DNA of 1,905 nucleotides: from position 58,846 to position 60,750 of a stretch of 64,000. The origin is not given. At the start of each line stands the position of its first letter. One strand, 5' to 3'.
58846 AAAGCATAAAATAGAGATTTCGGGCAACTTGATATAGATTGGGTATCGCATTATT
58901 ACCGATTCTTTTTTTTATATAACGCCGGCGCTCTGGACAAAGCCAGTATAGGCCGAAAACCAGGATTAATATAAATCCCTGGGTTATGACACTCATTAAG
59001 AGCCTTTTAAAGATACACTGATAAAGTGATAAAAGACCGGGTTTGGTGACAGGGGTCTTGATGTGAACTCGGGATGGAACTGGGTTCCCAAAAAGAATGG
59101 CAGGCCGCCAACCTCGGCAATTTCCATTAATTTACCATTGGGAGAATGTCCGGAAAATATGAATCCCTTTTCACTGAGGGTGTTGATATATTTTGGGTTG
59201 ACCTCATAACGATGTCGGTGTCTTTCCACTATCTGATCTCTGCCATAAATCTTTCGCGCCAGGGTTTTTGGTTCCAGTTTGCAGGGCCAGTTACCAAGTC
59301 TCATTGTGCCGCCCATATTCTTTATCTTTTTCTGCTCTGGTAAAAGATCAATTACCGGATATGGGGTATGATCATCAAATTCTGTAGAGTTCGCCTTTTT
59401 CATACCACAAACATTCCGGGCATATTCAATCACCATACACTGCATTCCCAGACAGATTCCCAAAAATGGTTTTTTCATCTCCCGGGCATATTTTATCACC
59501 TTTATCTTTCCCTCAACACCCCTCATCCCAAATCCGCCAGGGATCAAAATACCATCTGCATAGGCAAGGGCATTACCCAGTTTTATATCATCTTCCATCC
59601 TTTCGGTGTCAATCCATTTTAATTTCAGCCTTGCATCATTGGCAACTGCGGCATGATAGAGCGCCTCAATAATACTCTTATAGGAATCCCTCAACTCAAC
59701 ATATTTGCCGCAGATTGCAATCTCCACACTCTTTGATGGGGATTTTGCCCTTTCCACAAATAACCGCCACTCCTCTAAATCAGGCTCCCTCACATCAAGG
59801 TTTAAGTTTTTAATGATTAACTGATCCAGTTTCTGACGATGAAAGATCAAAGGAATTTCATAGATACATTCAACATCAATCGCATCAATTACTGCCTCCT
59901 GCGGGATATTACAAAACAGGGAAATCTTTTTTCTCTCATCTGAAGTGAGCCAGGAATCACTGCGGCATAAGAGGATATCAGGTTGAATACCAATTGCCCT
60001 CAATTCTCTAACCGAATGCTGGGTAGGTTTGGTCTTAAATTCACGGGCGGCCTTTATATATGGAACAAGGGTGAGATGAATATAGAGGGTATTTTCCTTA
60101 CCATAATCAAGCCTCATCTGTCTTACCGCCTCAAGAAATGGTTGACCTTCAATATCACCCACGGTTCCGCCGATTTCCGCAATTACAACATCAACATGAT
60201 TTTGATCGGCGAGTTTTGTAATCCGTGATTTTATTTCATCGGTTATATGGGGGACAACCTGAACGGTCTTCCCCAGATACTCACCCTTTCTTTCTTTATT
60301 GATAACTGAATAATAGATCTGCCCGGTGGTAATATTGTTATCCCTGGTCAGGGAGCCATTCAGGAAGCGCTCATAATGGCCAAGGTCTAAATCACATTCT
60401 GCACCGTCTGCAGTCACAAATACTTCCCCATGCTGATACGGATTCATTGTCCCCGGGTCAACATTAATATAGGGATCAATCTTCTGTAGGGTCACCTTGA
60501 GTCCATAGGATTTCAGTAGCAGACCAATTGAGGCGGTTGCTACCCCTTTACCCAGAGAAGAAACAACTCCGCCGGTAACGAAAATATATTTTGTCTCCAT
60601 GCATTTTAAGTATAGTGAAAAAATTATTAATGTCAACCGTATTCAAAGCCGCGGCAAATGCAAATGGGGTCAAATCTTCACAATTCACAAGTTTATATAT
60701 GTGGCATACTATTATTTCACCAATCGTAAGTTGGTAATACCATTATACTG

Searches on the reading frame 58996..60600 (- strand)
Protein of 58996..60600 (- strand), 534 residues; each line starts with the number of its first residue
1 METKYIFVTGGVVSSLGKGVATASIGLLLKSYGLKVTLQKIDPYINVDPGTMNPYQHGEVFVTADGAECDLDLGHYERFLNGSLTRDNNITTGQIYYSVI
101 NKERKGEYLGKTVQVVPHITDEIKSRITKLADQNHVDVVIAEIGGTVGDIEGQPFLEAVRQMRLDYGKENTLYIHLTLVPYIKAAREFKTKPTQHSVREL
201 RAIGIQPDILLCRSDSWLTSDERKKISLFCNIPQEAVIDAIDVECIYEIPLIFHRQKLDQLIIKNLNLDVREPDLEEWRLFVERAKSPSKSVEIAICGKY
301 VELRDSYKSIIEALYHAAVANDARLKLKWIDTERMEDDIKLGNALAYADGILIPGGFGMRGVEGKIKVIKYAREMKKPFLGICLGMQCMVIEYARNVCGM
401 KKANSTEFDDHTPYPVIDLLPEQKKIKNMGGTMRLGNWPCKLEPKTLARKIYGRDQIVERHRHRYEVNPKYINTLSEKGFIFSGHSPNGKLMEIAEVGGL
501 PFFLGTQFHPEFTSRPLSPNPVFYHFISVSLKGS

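Call 26: find_encoding_contigs(protein=window:58996-60600:-, flank=3000, max_places=10)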
Protein window:58996-60600:- (534 aa): 2 contigs read that carry it; 1 place shown.
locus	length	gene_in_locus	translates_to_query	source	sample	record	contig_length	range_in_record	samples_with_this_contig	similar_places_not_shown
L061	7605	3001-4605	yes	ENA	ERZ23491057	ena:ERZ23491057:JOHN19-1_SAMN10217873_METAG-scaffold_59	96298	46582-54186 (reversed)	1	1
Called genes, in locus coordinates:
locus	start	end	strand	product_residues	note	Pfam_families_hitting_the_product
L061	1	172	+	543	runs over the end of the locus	PF01336:tRNA_anti-codon, PF00152:tRNA-synt_2, PF02938:GAD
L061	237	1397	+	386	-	PF04519:Bactofilin (faint), PF26514:DUF8173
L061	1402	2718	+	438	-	PF00072:Response_reg, PF00158:Sigma54_activat, PF01078:Mg_chelatase (faint), PF14532:Sigma54_activ_2, PF07728:AAA_5 (weak), PF25601:AAA_lid_14, PF02954:HTH_8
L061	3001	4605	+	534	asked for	PF06418:CTP_synth_N, PF00117:GATase, PF07722:Peptidase_C26 (weak)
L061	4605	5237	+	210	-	-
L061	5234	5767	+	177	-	PF06835:LptC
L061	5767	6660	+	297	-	PF06835:LptC (faint), PF13100:OstA_2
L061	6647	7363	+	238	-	PF00005:ABC_tran, PF13304:AAA_21 (weak)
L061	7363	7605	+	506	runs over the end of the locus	-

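Call 59: find_homologous_proteins(query=window:58996-60600:-, max_evalue=1e-100)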
Query window:58996-60600:- (534 aa): 8000 proteins with E <= 1e-100 among 8000 candidates; the best 120 are listed.
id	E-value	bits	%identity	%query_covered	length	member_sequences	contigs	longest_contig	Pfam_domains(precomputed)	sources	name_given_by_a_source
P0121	0.0e+0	1231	100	100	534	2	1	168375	PF07722.20,PF06418.21,PF00117.35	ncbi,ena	-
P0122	0.0e+0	1081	86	100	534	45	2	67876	PF07722.20,PF06418.21,PF00117.35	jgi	-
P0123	0.0e+0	1066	85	100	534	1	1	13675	PF07722.20,PF06418.21,PF00117.35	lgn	-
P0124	0.0e+0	1066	84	100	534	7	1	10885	PF07722.20,PF06418.21,PF00117.35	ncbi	-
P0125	0.0e+0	1065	84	100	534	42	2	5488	PF07722.20,PF06418.21,PF00117.35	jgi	jgi:CTP synthase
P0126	0.0e+0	1062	84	100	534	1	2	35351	PF07722.20,PF06418.21,PF00117.35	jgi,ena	-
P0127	0.0e+0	1061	84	100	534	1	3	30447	PF07722.20,PF06418.21,PF00117.35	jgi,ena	-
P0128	0.0e+0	1061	84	100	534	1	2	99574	PF07722.20,PF06418.21,PF00117.35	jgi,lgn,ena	-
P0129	0.0e+0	1060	84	100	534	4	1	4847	PF07722.20,PF06418.21,PF00117.35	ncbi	-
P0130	0.0e+0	1055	84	100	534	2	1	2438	PF07722.20,PF06418.21,PF00117.35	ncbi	-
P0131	0.0e+0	1054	84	100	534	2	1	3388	PF07722.20,PF06418.21,PF00117.35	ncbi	-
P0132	0.0e+0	1053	84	100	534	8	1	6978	PF07722.20,PF06418.21,PF00117.35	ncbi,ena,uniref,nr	ncbi:CTP synthase [candidate division TA06 bacterium DG_78]|uniref:CTP synthase n=1 Tax=candidate di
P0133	0.0e+0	1053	84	100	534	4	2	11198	PF07722.20,PF06418.21,PF00117.35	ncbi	-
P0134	0.0e+0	1052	83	100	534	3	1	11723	PF07722.20,PF06418.21,PF00117.35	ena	-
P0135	0.0e+0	1052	84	100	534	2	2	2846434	PF07722.20,PF06418.21,PF00117.35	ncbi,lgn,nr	ncbi:MAG: CTP synthase [candidate division WOR-3 bacterium]|nr:MAG: CTP synthase [candidate division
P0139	0.0e+0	1049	84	100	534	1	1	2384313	PF07722.20,PF06418.21,PF00117.35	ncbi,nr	ncbi:MAG: CTP synthase [candidate division WOR-3 bacterium]|nr:MAG: CTP synthase [candidate division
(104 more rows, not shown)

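Call 60: find_encoding_contigs(protein=P0122, flank=2500, max_places=2)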
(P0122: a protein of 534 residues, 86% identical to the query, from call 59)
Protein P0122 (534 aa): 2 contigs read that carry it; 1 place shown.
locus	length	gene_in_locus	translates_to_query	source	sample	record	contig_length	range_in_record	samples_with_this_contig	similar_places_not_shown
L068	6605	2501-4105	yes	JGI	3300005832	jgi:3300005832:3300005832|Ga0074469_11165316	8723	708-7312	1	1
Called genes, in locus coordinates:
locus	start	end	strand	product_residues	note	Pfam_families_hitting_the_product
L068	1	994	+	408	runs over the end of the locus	PF26514:DUF8173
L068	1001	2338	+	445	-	PF00072:Response_reg, PF00004:AAA (faint), PF00158:Sigma54_activat, PF14532:Sigma54_activ_2, PF07728:AAA_5 (weak), PF25601:AAA_lid_14, PF02954:HTH_8, PF13556:HTH_30 (weak)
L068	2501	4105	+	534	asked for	PF06418:CTP_synth_N, PF00117:GATase, PF07722:Peptidase_C26 (weak)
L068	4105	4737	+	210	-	-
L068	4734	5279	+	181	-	PF06835:LptC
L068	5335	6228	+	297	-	PF03968:LptD_N (faint)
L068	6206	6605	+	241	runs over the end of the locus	PF00005:ABC_tran, PF13304:AAA_21 (faint)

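Call 61: find_encoding_contigs(protein=P0135, flank=2500, max_places=2)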
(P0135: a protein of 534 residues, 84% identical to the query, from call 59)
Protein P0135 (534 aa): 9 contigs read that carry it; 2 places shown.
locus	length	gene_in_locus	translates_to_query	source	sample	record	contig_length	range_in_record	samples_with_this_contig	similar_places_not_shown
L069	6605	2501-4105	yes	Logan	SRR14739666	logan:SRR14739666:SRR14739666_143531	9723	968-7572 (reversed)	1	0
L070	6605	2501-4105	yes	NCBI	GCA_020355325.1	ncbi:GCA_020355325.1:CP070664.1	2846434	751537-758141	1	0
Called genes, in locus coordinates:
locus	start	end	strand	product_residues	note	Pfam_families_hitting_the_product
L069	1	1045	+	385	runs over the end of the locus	PF04519:Bactofilin (faint), PF26514:DUF8173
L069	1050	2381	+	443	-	PF00072:Response_reg, PF00158:Sigma54_activat, PF01078:Mg_chelatase (faint), PF14532:Sigma54_activ_2, PF07728:AAA_5 (weak), PF13556:HTH_30 (faint), PF25601:AAA_lid_14, PF02954:HTH_8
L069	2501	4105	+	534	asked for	PF06418:CTP_synth_N, PF00117:GATase, PF07722:Peptidase_C26 (weak)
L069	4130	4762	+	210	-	-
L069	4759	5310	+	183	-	PF06835:LptC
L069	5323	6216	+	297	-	PF06835:LptC (faint), PF13100:OstA_2 (weak), PF03968:LptD_N (faint)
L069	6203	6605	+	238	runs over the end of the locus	PF00005:ABC_tran, PF13304:AAA_21 (faint)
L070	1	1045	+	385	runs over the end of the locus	PF04519:Bactofilin (faint), PF26514:DUF8173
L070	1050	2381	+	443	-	PF00072:Response_reg, PF00158:Sigma54_activat, PF01078:Mg_chelatase (faint), PF14532:Sigma54_activ_2, PF07728:AAA_5 (weak), PF25601:AAA_lid_14, PF02954:HTH_8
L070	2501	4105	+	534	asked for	PF06418:CTP_synth_N, PF00117:GATase, PF07722:Peptidase_C26 (weak)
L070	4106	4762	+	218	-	-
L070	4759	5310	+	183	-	PF06835:LptC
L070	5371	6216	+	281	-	PF03968:LptD_N (faint), PF06835:LptC (faint), PF13100:OstA_2 (weak)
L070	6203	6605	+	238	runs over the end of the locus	PF00005:ABC_tran, PF13304:AAA_21 (faint)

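Call 62: find_encoding_contigs(protein=P0139, flank=2500, max_places=2)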
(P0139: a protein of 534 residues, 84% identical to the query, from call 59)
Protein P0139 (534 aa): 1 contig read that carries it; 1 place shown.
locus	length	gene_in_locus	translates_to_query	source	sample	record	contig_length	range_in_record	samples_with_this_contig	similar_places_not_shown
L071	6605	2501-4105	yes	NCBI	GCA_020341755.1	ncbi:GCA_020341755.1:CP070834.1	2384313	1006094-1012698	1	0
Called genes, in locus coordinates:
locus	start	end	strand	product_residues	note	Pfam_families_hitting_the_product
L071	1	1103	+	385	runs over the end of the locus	PF26514:DUF8173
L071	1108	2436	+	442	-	PF00072:Response_reg, PF00158:Sigma54_activat, PF14532:Sigma54_activ_2, PF07728:AAA_5 (weak), PF25601:AAA_lid_14, PF02954:HTH_8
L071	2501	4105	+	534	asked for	PF06418:CTP_synth_N, PF00117:GATase, PF07722:Peptidase_C26 (faint)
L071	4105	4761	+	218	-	-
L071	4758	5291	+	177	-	PF06835:LptC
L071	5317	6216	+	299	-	PF03968:LptD_N (weak), PF06835:LptC (faint), PF13100:OstA_2 (faint)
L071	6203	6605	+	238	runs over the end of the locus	PF00005:ABC_tran, PF13304:AAA_21 (faint)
